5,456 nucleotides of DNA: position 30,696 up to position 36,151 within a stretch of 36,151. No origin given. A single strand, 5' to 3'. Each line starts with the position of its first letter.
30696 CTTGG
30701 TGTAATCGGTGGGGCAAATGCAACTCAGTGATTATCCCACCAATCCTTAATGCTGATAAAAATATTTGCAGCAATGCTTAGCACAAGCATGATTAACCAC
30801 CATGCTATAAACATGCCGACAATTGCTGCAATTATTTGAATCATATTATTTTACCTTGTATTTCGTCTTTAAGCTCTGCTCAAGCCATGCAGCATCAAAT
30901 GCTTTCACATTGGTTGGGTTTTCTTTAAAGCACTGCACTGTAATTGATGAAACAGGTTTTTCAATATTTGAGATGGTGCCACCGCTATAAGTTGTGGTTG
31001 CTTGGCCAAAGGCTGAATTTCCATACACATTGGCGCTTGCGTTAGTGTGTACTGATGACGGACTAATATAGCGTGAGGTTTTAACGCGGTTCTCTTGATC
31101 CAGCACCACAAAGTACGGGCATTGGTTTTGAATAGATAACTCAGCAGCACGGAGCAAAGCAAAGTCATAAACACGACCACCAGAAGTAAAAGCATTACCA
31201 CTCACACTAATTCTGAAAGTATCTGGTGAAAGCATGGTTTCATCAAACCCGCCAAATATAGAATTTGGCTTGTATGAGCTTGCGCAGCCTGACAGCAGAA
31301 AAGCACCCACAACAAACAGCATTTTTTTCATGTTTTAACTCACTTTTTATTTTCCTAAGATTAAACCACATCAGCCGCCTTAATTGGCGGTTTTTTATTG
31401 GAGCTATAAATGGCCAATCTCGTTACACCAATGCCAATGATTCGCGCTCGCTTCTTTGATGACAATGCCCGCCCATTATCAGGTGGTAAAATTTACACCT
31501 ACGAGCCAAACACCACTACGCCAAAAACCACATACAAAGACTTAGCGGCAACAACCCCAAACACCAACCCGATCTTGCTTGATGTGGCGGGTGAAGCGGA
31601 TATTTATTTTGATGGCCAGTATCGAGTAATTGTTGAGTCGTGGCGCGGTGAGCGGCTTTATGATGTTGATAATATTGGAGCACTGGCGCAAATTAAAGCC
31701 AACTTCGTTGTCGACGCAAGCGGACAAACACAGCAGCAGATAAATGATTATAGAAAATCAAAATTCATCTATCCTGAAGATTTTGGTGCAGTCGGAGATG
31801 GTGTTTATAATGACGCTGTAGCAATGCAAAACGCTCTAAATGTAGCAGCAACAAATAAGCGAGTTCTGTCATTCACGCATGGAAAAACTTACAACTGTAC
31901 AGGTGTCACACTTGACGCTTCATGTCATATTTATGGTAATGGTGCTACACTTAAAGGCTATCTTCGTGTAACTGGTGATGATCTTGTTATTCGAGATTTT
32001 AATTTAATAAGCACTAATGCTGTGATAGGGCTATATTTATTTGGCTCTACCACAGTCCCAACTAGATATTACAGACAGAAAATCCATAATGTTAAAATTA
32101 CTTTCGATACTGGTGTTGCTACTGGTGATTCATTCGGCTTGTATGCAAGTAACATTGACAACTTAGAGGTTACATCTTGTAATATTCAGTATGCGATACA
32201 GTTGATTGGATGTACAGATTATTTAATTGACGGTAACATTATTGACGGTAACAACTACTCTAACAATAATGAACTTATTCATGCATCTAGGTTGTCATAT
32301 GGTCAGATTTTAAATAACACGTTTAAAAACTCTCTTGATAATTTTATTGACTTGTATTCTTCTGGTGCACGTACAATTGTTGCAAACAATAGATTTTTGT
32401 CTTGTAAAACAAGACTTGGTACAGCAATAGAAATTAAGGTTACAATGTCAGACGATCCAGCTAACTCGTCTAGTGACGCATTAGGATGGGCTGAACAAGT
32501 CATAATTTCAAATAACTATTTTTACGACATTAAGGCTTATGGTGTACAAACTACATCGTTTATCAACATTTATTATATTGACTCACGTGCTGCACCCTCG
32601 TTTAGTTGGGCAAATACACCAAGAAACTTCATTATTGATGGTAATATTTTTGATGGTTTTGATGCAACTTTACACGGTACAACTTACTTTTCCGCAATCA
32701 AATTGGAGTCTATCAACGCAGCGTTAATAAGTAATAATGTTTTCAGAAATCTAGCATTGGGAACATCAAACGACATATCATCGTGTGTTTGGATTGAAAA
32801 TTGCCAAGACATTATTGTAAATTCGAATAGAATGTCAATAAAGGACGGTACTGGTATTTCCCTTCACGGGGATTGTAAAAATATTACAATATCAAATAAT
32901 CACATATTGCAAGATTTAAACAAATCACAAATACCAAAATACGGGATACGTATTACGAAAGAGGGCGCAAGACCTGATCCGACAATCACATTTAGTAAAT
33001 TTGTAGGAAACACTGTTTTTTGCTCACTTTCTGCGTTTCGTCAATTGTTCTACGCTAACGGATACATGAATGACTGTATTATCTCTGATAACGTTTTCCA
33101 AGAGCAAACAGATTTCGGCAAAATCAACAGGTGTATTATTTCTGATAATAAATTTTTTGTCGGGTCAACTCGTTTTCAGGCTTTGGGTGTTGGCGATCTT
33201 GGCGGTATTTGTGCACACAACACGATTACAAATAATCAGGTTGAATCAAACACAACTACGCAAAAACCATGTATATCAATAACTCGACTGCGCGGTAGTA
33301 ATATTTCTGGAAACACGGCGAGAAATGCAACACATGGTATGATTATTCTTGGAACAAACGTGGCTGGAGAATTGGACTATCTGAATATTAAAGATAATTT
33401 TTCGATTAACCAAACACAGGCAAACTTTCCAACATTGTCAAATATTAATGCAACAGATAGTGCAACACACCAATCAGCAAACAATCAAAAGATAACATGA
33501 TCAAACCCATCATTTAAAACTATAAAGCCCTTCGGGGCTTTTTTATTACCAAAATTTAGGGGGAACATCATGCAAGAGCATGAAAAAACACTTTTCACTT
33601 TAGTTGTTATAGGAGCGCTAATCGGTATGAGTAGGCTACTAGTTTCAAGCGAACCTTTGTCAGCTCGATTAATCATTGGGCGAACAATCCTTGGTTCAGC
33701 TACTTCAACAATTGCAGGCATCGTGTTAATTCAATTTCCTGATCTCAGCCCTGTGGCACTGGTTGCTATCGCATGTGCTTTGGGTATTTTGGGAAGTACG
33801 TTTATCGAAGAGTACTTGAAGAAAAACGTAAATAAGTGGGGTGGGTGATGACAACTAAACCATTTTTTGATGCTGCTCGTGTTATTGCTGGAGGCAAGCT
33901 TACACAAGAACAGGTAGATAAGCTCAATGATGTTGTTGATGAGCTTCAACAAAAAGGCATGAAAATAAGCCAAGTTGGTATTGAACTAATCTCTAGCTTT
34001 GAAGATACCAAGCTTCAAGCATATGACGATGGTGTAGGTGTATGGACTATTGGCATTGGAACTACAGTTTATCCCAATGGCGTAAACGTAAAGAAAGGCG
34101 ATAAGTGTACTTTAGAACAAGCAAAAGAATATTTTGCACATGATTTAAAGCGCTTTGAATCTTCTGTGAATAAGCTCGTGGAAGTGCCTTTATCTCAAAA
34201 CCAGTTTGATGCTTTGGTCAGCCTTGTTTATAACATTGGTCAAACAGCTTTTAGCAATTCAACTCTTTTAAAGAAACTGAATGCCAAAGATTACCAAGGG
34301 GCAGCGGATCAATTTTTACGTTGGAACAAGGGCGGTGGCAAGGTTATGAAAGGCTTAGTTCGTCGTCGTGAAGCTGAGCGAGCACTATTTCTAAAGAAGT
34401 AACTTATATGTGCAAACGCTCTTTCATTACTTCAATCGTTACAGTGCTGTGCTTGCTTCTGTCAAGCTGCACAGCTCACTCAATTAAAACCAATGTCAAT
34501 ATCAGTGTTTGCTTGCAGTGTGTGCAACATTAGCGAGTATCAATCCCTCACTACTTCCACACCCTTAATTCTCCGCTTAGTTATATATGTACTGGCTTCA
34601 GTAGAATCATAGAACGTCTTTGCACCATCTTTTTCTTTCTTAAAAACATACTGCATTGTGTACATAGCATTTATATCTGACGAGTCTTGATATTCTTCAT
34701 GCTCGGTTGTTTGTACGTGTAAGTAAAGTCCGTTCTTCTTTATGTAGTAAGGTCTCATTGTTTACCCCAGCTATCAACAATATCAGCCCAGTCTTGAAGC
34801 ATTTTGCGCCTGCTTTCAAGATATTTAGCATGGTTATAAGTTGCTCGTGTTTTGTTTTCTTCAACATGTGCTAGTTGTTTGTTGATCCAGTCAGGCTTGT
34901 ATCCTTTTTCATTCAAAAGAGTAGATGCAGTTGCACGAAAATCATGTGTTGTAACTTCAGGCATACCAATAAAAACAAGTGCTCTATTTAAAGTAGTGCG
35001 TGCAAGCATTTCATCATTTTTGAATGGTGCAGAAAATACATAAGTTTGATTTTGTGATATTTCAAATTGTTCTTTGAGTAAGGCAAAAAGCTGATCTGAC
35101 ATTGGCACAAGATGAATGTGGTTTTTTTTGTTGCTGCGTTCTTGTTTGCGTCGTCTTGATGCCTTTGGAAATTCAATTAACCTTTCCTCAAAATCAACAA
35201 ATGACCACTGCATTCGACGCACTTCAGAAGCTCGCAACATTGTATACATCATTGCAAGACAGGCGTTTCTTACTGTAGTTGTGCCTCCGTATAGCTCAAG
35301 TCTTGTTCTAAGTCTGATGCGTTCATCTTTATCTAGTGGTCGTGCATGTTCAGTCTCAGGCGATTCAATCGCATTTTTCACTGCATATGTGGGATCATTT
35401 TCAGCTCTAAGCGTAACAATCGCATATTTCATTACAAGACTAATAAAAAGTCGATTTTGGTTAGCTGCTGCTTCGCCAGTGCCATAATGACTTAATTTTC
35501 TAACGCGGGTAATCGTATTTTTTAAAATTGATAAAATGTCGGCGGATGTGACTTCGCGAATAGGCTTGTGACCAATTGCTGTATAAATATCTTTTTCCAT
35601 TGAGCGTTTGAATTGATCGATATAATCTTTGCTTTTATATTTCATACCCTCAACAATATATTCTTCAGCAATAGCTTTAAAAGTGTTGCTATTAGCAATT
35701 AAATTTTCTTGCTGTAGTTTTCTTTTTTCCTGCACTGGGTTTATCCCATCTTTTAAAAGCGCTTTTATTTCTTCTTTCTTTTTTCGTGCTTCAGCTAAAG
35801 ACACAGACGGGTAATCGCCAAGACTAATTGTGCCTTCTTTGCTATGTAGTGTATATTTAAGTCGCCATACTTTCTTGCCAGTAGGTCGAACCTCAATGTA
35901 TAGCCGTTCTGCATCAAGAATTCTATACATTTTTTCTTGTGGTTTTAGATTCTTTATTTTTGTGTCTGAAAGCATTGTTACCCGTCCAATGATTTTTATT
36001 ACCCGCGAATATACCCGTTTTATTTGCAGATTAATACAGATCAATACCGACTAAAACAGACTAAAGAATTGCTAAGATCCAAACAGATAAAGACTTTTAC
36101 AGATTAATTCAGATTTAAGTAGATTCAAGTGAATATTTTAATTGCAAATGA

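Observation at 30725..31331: Opposite-strand lipoprotein plus 39-aa TM peptide cassette between ejection-protein and tailspike genes (P22 sieA/immI position)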

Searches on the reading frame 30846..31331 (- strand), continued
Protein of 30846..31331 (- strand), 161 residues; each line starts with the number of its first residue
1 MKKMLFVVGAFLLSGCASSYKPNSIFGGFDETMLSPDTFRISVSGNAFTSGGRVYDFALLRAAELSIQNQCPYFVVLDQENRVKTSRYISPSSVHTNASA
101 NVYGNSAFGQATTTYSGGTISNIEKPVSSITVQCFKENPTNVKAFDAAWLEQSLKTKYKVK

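Call 84: find_related_loci(query=A1, collection=viral_contigs, flank=5000)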
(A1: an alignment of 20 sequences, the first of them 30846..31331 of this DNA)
Query A1 (161 aa) in viral_contigs; peptide patterns used: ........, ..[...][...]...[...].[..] (x = any residue, [..] = any of these).
58 stretches matched a pattern; 15 encode a relative of the query (tblastn E <= 1e-3); 15 distinct loci.
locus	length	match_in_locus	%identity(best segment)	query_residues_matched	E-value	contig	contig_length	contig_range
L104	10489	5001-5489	45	1-160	5e-35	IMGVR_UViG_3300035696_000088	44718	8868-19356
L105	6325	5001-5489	36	1-161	5e-31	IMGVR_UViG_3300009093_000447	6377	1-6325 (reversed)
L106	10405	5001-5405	44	27-160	2e-30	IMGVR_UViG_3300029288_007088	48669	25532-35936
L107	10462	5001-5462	37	4-161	1e-28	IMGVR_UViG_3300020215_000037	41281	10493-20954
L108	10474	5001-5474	39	1-161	6e-27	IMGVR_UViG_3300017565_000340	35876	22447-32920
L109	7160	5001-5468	37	7-161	4e-25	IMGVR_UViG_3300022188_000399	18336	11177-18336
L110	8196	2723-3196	35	3-161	2e-32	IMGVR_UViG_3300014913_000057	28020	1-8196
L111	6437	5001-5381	35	3-161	4e-21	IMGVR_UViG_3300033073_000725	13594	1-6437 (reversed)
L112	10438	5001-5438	34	2-157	3e-20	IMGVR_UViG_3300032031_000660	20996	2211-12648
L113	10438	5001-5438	34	2-157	3e-20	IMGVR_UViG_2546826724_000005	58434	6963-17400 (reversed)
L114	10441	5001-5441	34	1-157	5e-20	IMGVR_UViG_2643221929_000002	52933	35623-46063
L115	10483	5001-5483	40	1-160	3e-27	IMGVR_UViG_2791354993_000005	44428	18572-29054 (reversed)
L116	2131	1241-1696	33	1-160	3e-18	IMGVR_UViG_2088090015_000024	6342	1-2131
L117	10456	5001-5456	32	1-160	1e-17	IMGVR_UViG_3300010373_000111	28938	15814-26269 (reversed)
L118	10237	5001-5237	36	6-85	4e-12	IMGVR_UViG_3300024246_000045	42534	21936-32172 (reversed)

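Call 86: search_protein_families(library=phrogs, proteins=[L112:4295-4999:+, L108:4515-4940:+, L117:4296-4892:-, L117:5727-8999:-, L117:3136-4293:-, L104:2225-3613:+, L109:3726-4574:+, L110:3256-4842:+, L105:3739-4617:+, L115:7584-8354:+], max_evalue=0.0001)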
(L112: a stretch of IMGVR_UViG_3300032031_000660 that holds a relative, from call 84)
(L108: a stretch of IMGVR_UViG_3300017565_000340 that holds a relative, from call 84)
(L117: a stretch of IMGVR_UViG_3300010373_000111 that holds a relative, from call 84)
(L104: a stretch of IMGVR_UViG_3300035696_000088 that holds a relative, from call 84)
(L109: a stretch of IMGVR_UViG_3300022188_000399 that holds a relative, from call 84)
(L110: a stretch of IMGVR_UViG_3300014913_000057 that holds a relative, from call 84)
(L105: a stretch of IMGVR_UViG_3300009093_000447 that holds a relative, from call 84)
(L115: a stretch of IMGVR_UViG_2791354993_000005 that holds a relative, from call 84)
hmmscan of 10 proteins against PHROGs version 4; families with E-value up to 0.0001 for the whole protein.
L112:4295-4999:+ (235 aa): 1 family
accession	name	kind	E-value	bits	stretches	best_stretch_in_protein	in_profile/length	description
phrog_4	-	transcription regulation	1.7e-15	57.9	1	5-231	137-371/400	transcriptional repressor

L108:4515-4940:+ (142 aa): 19 families
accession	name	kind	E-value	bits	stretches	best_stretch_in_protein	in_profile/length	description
phrog_8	-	transcription regulation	3.4e-12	47.5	1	6-65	69-128/346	transcriptional regulator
phrog_4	-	transcription regulation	7.7e-12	45.9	1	5-65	129-184/400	transcriptional repressor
phrog_2328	-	transcription regulation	1.8e-10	41.7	1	7-62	9-64/128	transcriptional repressor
phrog_1373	-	transcription regulation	2.3e-10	41.7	1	10-58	60-108/166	transcriptional regulator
phrog_2439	-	transcription regulation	1.1e-09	38.7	1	13-65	7-59/367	transcriptional regulator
phrog_3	-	transcription regulation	1.3e-09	39.3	1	11-75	86-152/430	transcriptional repressor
phrog_2967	-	transcription regulation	4.9e-09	37.1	1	7-65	4-62/225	transcriptional regulator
phrog_2104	-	unknown function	5.2e-09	37.2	1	9-62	35-88/103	-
phrog_4836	-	transcription regulation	6.3e-07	30.1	1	14-59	76-121/194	CII-like regulator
phrog_5823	-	transcription regulation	8.4e-07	29.5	1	11-72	4-67/404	transcriptional regulator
phrog_7241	-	transcription regulation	1.5e-06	29.3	1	19-65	67-113/122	transcriptional regulator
phrog_7950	-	transcription regulation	1.7e-06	29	1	22-52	16-46/68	transcriptional repressor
phrog_4779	-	transcription regulation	3.7e-06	28.4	1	23-59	12-53/98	transcriptional regulator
phrog_38149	-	unknown function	4.5e-06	27.7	1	10-77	5-72/190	-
phrog_4151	-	DNA, RNA and nucleotide metabolism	8.6e-06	26.7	1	24-64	18-64/154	DNA binding protein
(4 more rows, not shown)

L117:4296-4892:- (199 aa): 1 family
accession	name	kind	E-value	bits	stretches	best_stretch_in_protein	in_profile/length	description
phrog_2913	-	other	3.2e-47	162.5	1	3-197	102-297/306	glycoside hydrolase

L117:5727-8999:- (1091 aa): 11 families
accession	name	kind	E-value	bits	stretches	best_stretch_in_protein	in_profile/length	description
phrog_24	-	tail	1.2e-118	398.9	1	71-1080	50-1037/1151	tail length tape measure protein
phrog_25966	-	tail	7.1e-54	183.9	1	330-778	111-530/1651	tail length tape measure protein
phrog_20739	-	tail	3.4e-53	182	1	291-544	20-277/336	tail length tape measure protein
phrog_5918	-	unknown function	6.4e-51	174.6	1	291-489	243-445/448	-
phrog_1716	-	tail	2.5e-48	166.3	1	615-1079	497-902/943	tail length tape measure protein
phrog_339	-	tail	2.5e-40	139.6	1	142-1081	287-1087/1123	tail length tape measure protein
phrog_6747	-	tail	3.7e-37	129.4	1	752-1059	63-341/390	tail length tape measure protein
phrog_4498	-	tail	6e-24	85.7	1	325-559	112-346/381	tail length tape measure protein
phrog_16384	-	unknown function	3.4e-19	70.5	1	766-1085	89-433/463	-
phrog_34721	-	unknown function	3.7e-14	53.3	1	317-524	47-255/489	-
phrog_2854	-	tail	3.1e-09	37.1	1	759-1032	483-772/855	tail length tape measure protein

L117:3136-4293:- (386 aa): 2 families
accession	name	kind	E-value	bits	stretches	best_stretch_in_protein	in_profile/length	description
phrog_778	-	tail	1.2e-35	124.3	1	17-376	12-267/287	tail assembly protein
phrog_28246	-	tail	1.3e-07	32.9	1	289-376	48-132/140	tail assembly protein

L104:2225-3613:+ (463 aa): 4 families
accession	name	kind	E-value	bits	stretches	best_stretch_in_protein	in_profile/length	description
phrog_979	-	head and packaging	1.2e-46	160.7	1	19-238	153-408/642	terminase large subunit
phrog_2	-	head and packaging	1.1e-29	104.8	1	16-441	262-597/807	terminase large subunit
phrog_9526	-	head and packaging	4.1e-15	57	1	22-169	13-167/280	terminase large subunit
phrog_10250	-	head and packaging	7.9e-08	33.3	1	231-428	13-211/228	terminase large subunit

L109:3726-4574:+ (283 aa): 4 families
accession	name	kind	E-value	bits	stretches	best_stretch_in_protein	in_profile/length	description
phrog_2657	-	transcription regulation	2.3e-15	57.5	1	205-278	151-227/243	transcriptional regulator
phrog_1136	-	unknown function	1.1e-14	55.7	1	6-111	3-107/244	-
phrog_129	-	transcription regulation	1.1e-09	39.6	1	27-97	21-98/273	transcriptional regulator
phrog_2812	-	unknown function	2.7e-07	31.4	1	25-98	18-95/288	-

L110:3256-4842:+ (529 aa): 0 families

L105:3739-4617:+ (293 aa): 3 families
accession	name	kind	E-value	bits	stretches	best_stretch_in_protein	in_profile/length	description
phrog_979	-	head and packaging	3e-15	56.9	1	2-105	200-304/642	terminase large subunit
phrog_2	-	head and packaging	1.2e-13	51.7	1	32-279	339-525/807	terminase large subunit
phrog_9526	-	head and packaging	1.9e-06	28.5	1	37-106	98-166/280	terminase large subunit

L115:7584-8354:+ (257 aa): 16 families
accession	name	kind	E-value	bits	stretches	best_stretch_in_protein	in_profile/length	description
phrog_130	-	transcription regulation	2.3e-73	248.9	1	10-242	158-406/480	anti-repressor Ant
phrog_2593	-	transcription regulation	4.7e-38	132.4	1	11-170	21-178/255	anti-repressor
phrog_463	-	transcription regulation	1.3e-37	130.7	1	11-151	4-150/250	anti-repressor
phrog_2899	-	transcription regulation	3e-37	129.7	1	13-117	8-115/263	anti-repressor Ant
phrog_63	-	transcription regulation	6.3e-33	115.7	1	58-244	172-356/431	anti-repressor Ant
phrog_245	-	transcription regulation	1.9e-30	107.5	1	11-121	40-145/319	anti-repressor Ant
phrog_5060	-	transcription regulation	2.6e-29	103.8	1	12-137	7-144/224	anti-repressor Ant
phrog_7940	-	unknown function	5.7e-28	99.1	1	12-116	4-110/252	-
phrog_2011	-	transcription regulation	1.4e-23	85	1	10-113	2-116/275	anti-repressor Ant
phrog_25722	-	unknown function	1.6e-22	80.9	1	11-116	3-111/150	-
phrog_9976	-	transcription regulation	5.9e-22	79.4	1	16-112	5-103/188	anti-repressor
phrog_2977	-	transcription regulation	3.8e-19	69.9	1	15-90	67-148/150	anti-repressor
phrog_34000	-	unknown function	2.8e-07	31.5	1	18-111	21-123/194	-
phrog_5689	-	unknown function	2.8e-06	28.7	1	166-244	5-79/91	-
phrog_9438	-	transcription regulation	6.6e-05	23.8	0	145-245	6-112/121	anti-repressor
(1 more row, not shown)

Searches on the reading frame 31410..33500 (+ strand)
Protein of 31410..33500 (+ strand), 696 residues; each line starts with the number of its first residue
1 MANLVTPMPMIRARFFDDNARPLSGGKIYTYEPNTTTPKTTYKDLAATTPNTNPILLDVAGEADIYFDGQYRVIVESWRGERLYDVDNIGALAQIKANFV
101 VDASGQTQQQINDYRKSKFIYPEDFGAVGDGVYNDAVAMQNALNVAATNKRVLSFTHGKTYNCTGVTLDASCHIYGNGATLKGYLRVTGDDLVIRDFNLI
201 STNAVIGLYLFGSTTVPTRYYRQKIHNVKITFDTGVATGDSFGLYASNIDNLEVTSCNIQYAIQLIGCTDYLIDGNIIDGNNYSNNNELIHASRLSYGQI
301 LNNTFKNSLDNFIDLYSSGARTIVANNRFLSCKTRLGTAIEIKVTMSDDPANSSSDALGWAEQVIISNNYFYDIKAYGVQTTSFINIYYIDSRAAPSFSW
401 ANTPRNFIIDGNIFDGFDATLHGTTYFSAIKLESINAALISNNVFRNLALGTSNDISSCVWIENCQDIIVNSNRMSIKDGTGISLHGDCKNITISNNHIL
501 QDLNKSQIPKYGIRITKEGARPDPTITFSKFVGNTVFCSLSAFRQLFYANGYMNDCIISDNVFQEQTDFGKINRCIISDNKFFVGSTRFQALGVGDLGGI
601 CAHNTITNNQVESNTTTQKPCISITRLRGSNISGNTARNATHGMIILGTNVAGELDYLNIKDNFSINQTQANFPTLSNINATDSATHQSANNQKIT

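Call 4: search_protein_families(library=pfam, proteins=[window:31410-33500:+], max_evalue=0.1)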
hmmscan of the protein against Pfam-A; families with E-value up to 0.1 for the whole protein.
window:31410-33500:+ (696 aa): 3 families
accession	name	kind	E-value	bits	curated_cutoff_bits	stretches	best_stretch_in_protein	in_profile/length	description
PF13229.12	Beta_helix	-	1.7e-13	50.9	25.9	3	407-535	34-138/158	Right handed beta helix region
PF12708.12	Pect-lyase_RHGA_epim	-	0.00059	20.1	27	1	123-348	5-202/213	Rhamnogalacturonase A/epimerase, pectate lyase-like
PF12218.14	End_N_terminal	-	0.00076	19.6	26.3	1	127-164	1-36/67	N terminal extension of bacteriophage endosialidase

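Call 5: search_protein_families(library=phrogs, proteins=[window:31410-33500:+], max_evalue=0.1)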
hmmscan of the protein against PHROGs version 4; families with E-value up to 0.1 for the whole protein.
window:31410-33500:+ (696 aa): 5 families
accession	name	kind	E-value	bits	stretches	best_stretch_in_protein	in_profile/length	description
phrog_2234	-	tail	2.6e-11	43.9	2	300-518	416-634/757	tail spike protein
phrog_17312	-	tail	1.2e-09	38.1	1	102-194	278-360/792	tail protein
phrog_14558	-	tail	1.4e-09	37.8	1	82-169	69-153/740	tail spike protein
phrog_26190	-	unknown function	6.5e-09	36.5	1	14-89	12-89/260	-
phrog_15455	-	tail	0.0016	18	2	116-326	144-368/652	tail fiber protein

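Call 6: search_protein_families(library=ncbifam, proteins=[window:31410-33500:+], max_evalue=1)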
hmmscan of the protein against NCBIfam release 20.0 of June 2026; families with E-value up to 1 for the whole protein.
window:31410-33500:+ (696 aa): 0 families

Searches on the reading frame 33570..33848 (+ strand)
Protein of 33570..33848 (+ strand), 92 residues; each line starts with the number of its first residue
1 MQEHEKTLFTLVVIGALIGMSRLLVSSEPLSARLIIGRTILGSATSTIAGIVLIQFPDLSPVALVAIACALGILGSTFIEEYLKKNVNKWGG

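Call 4: search_protein_families(library=pfam, proteins=[window:33570-33848:+], max_evalue=0.1)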
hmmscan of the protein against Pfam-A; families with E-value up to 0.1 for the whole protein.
window:33570-33848:+ (92 aa): 1 family
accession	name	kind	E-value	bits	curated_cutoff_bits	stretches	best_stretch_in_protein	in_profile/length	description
PF04550.17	Phage_holin_3_2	-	2.3e-28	98.9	25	1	1-85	1-85/86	Phage holin family 2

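Call 5: search_protein_families(library=phrogs, proteins=[window:33570-33848:+], max_evalue=0.1)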
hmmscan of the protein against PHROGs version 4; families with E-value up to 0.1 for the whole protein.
window:33570-33848:+ (92 aa): 2 families
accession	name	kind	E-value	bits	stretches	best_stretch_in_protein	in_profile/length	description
phrog_175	-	lysis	1.7e-34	118.6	1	1-90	1-90/97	holin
phrog_126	-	lysis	0.043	14.7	1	48-89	62-103/114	holin/anti-holin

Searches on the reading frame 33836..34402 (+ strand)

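Call 4: search_protein_families(library=pfam, proteins=[window:33836-34402:+], max_evalue=0.1)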
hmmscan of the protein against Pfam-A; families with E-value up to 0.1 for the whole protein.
window:33836-34402:+ (188 aa): 2 families
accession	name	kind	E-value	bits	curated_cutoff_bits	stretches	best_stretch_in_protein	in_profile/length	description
PF00959.24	Phage_lysozyme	-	1e-49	168.5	22.3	1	54-181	2-125/125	Phage lysozyme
PF05396.16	Phage_T7_Capsid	-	0.015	16.1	27.1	1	85-154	13-83/188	Phage T7 capsid assembly protein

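Call 5: search_protein_families(library=phrogs, proteins=[window:33836-34402:+], max_evalue=0.1)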
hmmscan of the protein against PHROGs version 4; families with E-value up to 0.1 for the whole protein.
window:33836-34402:+ (188 aa): 17 families
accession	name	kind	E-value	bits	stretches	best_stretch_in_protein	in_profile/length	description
phrog_7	-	lysis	6.3e-69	234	1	38-187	548-697/873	endolysin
phrog_33083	-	lysis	1.1e-34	121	1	42-187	1-142/456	endolysin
phrog_10457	-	lysis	4.5e-31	107.9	1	101-186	9-94/95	endolysin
phrog_7910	-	lysis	4.7e-21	76.2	1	97-187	3-93/96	endolysin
phrog_28234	-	lysis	1.1e-17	65.2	1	54-186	82-220/372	endolysin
phrog_3617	-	unknown function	7.4e-11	42.8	1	42-185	244-403/405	-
phrog_3572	-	lysis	2.2e-08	34.1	1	45-176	264-395/653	endolysin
phrog_15410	-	unknown function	0.0021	18.1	1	48-140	173-270/311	-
phrog_16615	-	other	0.0041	17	1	114-185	280-348/529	peptidase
phrog_6543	-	unknown function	0.0045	18.3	1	56-78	35-57/71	-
phrog_35759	-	unknown function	0.028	15.2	1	167-183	4-20/27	-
phrog_6452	-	unknown function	0.032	14.7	0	82-130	44-94/236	-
phrog_10075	-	unknown function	0.035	13.1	1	51-97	861-914/1205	-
phrog_31077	-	lysis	0.052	14.3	1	78-179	101-201/254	endolysin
phrog_10051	-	lysis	0.057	13.6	1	47-96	4-53/455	endolysin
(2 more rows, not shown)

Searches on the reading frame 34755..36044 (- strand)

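Call 51: search_protein_families(library=phrogs, proteins=[window:34755-36044:-], max_evalue=0.00001)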
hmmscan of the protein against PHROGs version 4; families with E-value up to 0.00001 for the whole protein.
window:34755-36044:- (429 aa): 8 families
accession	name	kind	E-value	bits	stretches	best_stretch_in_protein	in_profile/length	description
phrog_1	-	integration and excision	3.8e-65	222.3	1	16-427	82-455/611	integrase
phrog_3423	-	unknown function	3.2e-40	138.7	1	22-173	5-156/157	-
phrog_216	-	integration and excision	1.9e-30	107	1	201-426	22-247/301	integrase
phrog_14880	-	unknown function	3.6e-19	69.4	1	372-426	1-55/57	-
phrog_4710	-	unknown function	2.2e-17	64.3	1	97-299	2-196/211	-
phrog_24775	-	unknown function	6.2e-12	46.5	1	364-424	28-87/101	-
phrog_37801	-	unknown function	2.1e-09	38.4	1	384-425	29-70/73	-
phrog_7685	-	integration and excision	1.9e-08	35.1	1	306-407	124-224/240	integrase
